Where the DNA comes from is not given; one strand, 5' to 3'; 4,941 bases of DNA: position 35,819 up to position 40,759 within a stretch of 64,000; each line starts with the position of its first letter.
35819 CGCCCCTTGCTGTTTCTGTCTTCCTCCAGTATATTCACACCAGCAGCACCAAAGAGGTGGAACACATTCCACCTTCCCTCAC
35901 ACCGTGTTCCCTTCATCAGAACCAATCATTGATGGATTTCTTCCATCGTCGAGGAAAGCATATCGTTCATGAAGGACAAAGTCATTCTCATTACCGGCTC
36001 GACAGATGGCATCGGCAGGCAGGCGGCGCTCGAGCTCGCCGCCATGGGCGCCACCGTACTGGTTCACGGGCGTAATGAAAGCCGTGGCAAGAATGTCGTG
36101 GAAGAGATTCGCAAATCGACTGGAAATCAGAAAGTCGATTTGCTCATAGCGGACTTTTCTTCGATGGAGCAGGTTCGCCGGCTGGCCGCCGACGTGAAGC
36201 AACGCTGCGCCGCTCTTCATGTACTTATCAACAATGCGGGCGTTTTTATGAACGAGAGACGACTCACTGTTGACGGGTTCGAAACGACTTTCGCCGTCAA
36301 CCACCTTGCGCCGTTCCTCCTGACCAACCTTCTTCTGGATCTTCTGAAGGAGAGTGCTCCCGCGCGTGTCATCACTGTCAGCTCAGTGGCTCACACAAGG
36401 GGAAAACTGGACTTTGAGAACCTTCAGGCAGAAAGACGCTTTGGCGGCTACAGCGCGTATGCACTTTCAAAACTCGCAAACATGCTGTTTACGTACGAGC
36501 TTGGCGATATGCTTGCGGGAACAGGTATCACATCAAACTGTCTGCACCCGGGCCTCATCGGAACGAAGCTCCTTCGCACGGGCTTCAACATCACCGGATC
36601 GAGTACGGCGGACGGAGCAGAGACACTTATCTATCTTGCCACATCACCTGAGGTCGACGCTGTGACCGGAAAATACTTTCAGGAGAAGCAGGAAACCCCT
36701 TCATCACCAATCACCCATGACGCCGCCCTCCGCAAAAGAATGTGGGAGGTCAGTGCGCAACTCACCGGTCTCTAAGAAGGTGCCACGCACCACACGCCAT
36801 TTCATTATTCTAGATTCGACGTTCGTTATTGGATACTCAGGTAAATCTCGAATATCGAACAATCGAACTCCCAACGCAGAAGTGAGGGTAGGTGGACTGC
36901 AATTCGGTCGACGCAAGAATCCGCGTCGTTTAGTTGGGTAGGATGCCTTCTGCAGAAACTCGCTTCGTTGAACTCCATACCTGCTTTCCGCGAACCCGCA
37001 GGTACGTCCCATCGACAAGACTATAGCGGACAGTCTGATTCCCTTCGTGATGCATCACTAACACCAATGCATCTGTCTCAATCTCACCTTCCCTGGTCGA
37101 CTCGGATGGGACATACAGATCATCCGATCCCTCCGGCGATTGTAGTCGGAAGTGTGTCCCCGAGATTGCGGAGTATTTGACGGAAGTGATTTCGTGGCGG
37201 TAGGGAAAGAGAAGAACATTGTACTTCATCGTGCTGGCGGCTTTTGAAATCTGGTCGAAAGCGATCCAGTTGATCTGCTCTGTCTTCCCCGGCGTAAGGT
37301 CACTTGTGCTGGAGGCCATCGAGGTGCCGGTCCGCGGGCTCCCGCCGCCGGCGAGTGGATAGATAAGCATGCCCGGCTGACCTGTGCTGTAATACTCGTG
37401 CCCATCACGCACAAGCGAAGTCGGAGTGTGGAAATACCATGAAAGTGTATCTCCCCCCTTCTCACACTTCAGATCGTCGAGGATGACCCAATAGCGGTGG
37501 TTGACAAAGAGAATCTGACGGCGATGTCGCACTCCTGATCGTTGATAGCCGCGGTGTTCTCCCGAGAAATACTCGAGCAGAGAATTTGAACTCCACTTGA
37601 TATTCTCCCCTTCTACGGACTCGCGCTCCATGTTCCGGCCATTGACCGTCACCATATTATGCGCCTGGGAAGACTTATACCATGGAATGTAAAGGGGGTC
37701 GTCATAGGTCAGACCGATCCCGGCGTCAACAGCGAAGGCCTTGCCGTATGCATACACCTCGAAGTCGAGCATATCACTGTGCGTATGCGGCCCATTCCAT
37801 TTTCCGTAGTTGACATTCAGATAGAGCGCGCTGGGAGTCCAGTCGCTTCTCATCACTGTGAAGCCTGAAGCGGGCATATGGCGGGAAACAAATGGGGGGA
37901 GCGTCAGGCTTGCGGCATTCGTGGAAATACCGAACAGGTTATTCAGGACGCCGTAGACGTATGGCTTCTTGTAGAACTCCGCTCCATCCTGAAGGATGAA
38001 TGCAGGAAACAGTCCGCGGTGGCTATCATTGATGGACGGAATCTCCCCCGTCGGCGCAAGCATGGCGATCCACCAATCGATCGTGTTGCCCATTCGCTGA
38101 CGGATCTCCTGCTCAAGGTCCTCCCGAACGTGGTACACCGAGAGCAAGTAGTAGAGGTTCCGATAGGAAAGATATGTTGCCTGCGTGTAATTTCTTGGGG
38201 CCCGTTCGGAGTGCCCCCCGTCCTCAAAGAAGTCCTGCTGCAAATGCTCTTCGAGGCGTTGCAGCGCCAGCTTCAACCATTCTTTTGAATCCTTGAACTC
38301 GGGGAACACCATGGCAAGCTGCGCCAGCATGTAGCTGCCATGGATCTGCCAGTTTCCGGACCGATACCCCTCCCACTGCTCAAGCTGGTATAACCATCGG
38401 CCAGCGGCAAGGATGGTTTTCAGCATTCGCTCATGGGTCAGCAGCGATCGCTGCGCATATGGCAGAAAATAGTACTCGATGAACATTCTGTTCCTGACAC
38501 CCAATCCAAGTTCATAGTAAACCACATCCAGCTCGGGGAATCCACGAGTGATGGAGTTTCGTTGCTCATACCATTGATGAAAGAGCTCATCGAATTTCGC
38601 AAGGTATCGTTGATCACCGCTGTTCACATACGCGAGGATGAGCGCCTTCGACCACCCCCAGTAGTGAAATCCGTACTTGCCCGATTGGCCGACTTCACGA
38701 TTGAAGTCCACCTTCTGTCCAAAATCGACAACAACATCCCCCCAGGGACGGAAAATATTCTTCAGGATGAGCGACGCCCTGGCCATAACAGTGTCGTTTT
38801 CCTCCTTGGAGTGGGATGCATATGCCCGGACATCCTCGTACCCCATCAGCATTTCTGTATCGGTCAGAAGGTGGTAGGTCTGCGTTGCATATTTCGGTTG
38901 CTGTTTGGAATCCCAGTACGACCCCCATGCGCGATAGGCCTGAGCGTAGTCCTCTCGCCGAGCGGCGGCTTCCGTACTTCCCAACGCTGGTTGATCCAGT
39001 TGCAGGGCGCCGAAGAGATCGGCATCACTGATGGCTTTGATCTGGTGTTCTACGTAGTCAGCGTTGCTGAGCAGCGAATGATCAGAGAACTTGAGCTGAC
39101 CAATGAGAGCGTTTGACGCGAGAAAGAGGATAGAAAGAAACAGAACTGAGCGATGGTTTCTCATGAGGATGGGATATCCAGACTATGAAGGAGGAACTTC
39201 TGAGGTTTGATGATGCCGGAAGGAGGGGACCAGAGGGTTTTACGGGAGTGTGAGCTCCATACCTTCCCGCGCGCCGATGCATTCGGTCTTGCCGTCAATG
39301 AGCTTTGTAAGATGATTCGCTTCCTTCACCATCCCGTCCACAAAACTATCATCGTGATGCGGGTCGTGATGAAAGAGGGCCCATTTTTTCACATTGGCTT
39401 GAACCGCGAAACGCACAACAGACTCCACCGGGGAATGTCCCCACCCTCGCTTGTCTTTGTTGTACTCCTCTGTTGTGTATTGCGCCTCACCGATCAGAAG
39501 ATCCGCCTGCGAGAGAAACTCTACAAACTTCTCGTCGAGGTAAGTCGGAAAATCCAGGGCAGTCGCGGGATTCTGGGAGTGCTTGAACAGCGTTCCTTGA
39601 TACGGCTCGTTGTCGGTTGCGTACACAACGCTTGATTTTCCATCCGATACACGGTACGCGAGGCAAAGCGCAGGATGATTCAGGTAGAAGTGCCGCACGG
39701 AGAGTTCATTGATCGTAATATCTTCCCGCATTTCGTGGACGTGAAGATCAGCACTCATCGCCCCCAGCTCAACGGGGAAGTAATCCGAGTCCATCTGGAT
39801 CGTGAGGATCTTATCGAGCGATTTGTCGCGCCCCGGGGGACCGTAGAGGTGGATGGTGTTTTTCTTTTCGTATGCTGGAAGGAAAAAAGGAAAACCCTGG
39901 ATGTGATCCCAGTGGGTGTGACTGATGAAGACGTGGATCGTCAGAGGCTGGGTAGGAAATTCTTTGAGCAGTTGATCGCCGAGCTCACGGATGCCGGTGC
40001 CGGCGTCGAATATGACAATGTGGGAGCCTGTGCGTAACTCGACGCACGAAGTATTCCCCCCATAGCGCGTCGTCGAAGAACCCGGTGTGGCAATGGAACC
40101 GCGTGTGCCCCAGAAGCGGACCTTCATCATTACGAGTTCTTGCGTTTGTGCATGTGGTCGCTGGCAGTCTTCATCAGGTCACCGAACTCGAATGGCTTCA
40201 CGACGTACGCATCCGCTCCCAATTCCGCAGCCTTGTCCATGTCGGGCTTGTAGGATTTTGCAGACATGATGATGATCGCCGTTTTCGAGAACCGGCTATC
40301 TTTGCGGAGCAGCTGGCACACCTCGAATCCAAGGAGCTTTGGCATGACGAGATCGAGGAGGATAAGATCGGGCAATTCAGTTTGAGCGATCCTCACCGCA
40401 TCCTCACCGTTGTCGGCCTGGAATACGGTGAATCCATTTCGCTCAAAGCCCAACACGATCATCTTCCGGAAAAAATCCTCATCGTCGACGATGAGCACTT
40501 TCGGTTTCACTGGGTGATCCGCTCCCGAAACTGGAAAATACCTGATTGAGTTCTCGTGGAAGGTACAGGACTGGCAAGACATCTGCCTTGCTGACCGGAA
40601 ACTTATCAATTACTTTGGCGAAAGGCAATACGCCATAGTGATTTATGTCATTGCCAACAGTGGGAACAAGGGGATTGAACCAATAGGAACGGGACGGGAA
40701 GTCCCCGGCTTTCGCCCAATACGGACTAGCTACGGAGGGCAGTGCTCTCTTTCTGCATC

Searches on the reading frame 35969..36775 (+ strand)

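Call 22: search_protein_families(library=pfam, proteins=[window:35969-36775:+], max_evalue=0.001)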
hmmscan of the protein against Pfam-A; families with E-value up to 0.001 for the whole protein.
window:35969-36775:+ (268 aa): 4 families
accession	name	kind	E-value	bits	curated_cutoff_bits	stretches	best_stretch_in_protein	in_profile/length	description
PF00106.31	adh_short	-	2.1e-37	128.9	26.6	1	4-203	1-188/195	short chain dehydrogenase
PF13561.12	adh_short_C2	-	1e-25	91.1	27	1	12-203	5-182/236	Enoyl-(Acyl carrier protein) reductase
PF08659.16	KR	-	1.3e-10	41.9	22.6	1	6-146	3-143/180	KR domain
PF01370.27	Epimerase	-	0.00022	21.2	20.9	1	6-173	1-151/240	NAD dependent epimerase/dehydratase family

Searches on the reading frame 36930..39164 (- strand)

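Call 22: search_protein_families(library=pfam, proteins=[window:36930-39164:-], max_evalue=0.001)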
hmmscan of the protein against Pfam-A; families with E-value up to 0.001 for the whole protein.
window:36930-39164:- (744 aa): 2 families
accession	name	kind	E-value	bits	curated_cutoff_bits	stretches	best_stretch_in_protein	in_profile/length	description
PF07940.18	Hepar_II_III_C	-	3.7e-24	86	24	1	427-631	6-221/237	Heparinase II/III-like, C-terminal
PF16889.11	Hepar_II_III_N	-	1.1e-22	81.3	22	1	50-383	1-315/340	Heparinase II/III N-terminus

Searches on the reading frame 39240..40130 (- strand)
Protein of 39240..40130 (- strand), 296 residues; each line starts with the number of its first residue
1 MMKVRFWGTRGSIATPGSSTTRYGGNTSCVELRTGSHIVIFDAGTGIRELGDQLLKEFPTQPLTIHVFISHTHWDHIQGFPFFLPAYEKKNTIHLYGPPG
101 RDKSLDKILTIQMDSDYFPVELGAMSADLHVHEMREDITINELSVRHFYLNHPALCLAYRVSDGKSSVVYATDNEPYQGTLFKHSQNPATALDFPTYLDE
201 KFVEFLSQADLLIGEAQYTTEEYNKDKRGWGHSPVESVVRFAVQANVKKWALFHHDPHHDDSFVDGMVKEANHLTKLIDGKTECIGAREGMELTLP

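Call 22: search_protein_families(library=pfam, proteins=[window:39240-40130:-], max_evalue=0.001)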
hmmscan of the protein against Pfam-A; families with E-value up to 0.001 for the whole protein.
window:39240-40130:- (296 aa): 2 families
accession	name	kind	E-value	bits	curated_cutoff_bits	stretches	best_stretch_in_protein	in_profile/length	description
PF12706.13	Lactamase_B_2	-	5.4e-16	59.2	27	1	39-255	3-200/200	Beta-lactamase superfamily domain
PF00753.33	Lactamase_B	-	0.00013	22.4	22.7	1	24-93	3-73/196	Metallo-beta-lactamase superfamily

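Call 23: find_related_loci(query=window:39240-40130:-, collection=genome_contigs, flank=10000)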
Query window:39240-40130:- (296 aa) in genome_contigs; peptide patterns used: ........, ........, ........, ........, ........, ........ (x = any residue, [..] = any of these).
600 stretches matched a pattern (row limit reached: there are more); 598 encode a relative of the query (tblastn E <= 1e-3); the best 80 are kept; 80 distinct loci.
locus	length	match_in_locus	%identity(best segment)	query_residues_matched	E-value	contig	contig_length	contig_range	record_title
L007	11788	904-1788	83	1-296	2e-176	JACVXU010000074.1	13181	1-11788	MAG: Bacteroidetes bacterium isolate B4_bin.17 scaffold_787, whole genome shotgun sequence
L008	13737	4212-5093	65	1-295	7e-134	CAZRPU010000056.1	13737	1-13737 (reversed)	MAG TPA_asm: uncultured Ignavibacteriaceae bacterium isolate SRP237561_co1_256 genome assembly, contig: NODE_8066_length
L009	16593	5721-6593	63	2-295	6e-125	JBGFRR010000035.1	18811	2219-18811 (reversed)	MAG: Bacteroidota bacterium isolate BA1A45.2019.Bin.9 NODE_3256_length_18811_cov_26.489513, whole genome shotgun sequenc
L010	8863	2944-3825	57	1-295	1e-117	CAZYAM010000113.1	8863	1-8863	MAG TPA_asm: uncultured Ignavibacteriaceae bacterium isolate binchicken_co100_492 genome assembly, contig: NODE_12770_le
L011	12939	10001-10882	56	2-295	4e-104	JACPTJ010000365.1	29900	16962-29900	MAG: Betaproteobacteria bacterium isolate NC_groundwater_729_Ag_S-0.65um_62_13 S37_SO-6_scaffold_576073, whole genome sh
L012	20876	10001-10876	55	2-293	2e-103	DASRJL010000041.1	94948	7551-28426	MAG TPA_asm: Burkholderiales bacterium isolate SMAG_U10135 k141_3563237, whole genome shotgun sequence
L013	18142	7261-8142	57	1-295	3e-117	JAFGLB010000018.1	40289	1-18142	MAG: Bacteroidetes bacterium isolate Zod_Metabat.377 k87_877974, whole genome shotgun sequence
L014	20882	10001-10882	54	2-295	8e-99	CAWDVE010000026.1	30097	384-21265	MAG: uncultured Candidatus Rokubacteria bacterium isolate MFD05674.bin.2.168 genome assembly, contig: contig_81128, whol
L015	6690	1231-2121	46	2-296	2e-88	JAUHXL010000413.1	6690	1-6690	MAG: bacterium isolate 2_bin.9 NODE_8529_length_6690_cov_3.765808, whole genome shotgun sequence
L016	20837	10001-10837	48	2-290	3e-88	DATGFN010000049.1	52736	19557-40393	MAG TPA_asm: Terriglobia bacterium isolate SMAG_U9729 k141_377901, whole genome shotgun sequence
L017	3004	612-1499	45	3-295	4e-87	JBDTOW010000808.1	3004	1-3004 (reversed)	MAG: Verrucomicrobiota bacterium isolate cluster3_bin.183 NODE_220041_length_3004_cov_3.675144, whole genome shotgun seq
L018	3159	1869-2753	44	4-295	2e-86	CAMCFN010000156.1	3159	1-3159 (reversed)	MAG: Akkermansia muciniphila isolate MiH-22jul19-15 genome assembly, contig: MiH-22jul19-C84538, whole genome shotgun se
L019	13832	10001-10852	46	2-294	5e-85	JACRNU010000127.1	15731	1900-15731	MAG: Elusimicrobia bacterium isolate NC_groundwater_1943_Pr3_S-0.2um_66_9 scaffold_766590, whole genome shotgun sequence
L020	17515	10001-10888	48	3-295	6e-85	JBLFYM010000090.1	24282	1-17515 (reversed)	MAG: Limisphaerales bacterium isolate 3300053784_18 Ga0535638_0001838, whole genome shotgun sequence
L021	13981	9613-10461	48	4-295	4e-85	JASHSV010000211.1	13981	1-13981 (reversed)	MAG: Candidatus Acidiferrales bacterium isolate JOPF136 JOPF_NEAR_contig_935593, whole genome shotgun sequence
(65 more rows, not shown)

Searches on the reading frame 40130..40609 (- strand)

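Call 22: search_protein_families(library=pfam, proteins=[window:40130-40609:-], max_evalue=0.001)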
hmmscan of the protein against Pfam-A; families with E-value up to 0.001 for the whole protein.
window:40130-40609:- (159 aa): 2 families
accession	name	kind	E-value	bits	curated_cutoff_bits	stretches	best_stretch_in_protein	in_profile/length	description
PF00072.30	Response_reg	-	1.6e-27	96.3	30.2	1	38-148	1-109/111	Response regulator receiver domain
PF23198.2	PDE8A_N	-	9.6e-05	22.8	29.6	1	37-126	11-102/147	PDE8A-like, N-terminal domain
